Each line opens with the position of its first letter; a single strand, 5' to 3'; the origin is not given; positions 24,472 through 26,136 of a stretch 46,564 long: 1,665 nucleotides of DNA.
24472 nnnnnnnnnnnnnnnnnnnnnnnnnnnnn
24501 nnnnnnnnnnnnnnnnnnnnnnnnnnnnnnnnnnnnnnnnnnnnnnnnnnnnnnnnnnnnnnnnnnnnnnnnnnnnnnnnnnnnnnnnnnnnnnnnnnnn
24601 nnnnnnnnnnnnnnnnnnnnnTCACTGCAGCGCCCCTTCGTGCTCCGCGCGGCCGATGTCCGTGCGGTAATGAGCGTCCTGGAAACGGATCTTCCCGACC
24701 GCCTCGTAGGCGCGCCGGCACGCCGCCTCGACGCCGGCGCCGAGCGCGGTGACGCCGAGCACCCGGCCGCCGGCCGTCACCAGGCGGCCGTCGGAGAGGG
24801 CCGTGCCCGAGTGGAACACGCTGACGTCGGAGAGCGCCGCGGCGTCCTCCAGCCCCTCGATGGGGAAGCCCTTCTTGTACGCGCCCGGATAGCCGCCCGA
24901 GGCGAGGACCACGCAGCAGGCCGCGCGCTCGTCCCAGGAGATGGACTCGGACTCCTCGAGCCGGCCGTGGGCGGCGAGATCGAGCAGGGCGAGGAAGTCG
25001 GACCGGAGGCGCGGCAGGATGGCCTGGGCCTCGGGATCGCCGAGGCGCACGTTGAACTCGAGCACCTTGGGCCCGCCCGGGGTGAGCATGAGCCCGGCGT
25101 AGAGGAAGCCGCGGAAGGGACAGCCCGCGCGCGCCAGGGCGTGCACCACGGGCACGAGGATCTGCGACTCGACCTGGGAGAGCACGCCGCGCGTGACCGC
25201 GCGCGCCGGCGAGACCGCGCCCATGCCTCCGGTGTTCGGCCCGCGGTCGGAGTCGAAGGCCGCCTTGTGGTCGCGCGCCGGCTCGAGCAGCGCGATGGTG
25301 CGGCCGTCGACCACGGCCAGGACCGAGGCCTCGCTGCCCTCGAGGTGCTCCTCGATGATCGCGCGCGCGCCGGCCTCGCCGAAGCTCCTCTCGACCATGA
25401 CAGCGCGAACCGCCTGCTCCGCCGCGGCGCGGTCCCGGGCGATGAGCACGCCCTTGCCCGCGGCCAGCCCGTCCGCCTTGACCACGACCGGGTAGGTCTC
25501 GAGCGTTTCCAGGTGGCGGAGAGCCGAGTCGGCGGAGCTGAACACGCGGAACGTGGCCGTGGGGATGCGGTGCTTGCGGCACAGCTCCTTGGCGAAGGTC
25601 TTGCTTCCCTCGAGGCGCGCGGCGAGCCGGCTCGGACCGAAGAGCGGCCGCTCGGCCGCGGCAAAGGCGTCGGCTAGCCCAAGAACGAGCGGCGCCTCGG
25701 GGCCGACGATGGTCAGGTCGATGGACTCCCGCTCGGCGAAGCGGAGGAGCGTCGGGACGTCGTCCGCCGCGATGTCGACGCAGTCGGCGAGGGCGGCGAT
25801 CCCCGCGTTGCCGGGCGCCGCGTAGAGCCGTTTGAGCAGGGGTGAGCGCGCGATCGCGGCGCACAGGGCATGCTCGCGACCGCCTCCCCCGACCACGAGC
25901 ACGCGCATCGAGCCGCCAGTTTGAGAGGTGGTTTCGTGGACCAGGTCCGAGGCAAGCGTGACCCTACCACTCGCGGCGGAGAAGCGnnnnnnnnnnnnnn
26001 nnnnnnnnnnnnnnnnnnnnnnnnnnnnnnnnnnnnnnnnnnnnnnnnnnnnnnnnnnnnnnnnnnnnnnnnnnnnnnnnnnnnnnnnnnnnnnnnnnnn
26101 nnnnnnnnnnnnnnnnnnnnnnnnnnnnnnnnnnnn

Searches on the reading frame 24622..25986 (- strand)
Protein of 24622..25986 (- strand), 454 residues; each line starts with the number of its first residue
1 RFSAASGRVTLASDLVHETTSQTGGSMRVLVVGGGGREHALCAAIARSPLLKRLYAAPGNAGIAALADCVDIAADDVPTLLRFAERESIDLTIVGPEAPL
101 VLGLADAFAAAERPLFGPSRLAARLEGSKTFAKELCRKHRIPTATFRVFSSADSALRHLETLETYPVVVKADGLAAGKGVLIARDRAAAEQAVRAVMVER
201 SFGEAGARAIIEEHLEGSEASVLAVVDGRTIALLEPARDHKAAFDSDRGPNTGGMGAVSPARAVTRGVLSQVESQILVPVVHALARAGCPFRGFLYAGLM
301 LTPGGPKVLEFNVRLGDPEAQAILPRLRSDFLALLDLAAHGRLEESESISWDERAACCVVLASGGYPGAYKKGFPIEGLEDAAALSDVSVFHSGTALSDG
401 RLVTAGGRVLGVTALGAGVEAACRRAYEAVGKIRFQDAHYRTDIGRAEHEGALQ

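Call 11: search_protein_families(library=pfam, proteins=[window:24622-25986:-], max_evalue=0.001)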
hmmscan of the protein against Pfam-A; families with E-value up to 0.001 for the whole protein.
window:24622-25986:- (454 aa): 7 families
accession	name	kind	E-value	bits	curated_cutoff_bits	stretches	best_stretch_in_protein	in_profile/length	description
PF01071.24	GARS_A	-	7.5e-71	238.4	27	1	127-320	1-194/194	Phosphoribosylglycinamide synthetase, ATP-grasp (A) domain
PF02844.21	GARS_N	-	1.6e-35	122.3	29.5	1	27-126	1-100/100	Phosphoribosylglycinamide synthetase, N domain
PF02843.22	GARS_C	-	2.2e-33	114.9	34.8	1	356-446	1-91/92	Phosphoribosylglycinamide synthetase, C domain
PF02222.28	ATP-grasp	-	3e-06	27.4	27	1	136-225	3-87/179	ATP-grasp domain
PF08443.16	RimK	-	0.00021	21.4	21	1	132-216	7-83/188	RimK-like ATP-grasp domain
PF08442.15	ATP-grasp_2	-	0.00027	21.1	29.5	1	132-197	7-76/202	ATP-grasp domain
PF02655.19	ATP-grasp_3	-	0.00076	20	23.2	0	163-315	30-157/160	ATP-grasp domain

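Call 41: find_homologous_proteins(query=window:24622-25908:-, max_evalue=1e-30)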
Query window:24622-25908:- (428 aa): 8000 proteins with E <= 1e-30 among 8000 candidates; the best 120 are listed.
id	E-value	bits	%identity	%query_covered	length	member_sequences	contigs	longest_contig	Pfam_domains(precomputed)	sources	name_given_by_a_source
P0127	9.1e-253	857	93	100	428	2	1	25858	PF02844.22,PF02843.23,PF01071.25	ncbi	-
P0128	7.3e-195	666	72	99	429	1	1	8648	PF02844.22,PF02843.23,PF02655.20,PF01071.25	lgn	-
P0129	4.6e-185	634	70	99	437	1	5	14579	PF02844.22,PF02843.23,PF02222.28,PF02655.20,PF01071.25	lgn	-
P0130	2.4e-184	631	70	99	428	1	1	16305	PF02844.22,PF02843.23,PF08443.17,PF01071.25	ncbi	ncbi:MAG: phosphoribosylamine--glycine ligase [Planctomycetota bacterium]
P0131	1.3e-183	629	69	99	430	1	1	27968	PF02844.22,PF02843.23,PF02786.23,PF02222.28,PF01071.25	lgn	-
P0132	7.1e-182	623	69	99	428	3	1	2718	PF02844.22,PF02843.23,PF01071.25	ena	-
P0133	7.0e-181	620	67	100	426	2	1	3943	PF02844.22,PF02843.23,PF08443.17,PF01071.25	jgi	jgi:phosphoribosylamine--glycine ligase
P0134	9.1e-179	613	68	99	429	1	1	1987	PF02844.22,PF02843.23,PF02786.23,PF01071.25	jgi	jgi:phosphoribosylamine--glycine ligase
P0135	3.3e-177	608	68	99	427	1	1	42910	PF02844.22,PF02843.23,PF02655.20,PF01071.25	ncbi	-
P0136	1.1e-175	603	67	99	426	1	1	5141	PF02844.22,PF02843.23,PF01071.25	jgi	jgi:phosphoribosylamine---glycine ligase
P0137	6.2e-173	594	65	100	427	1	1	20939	PF02844.22,PF02843.23,PF02655.20,PF01071.25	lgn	-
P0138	1.4e-171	589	65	100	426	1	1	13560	PF02844.22,PF02843.23,PF01071.25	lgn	-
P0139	1.8e-171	589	67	99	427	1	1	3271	PF02844.22,PF02843.23,PF01071.25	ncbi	-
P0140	8.4e-171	587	65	100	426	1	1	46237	PF02844.22,PF02843.23,PF01071.25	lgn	-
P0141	2.0e-170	586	64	100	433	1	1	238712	PF02844.22,PF02843.23,PF01071.25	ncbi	-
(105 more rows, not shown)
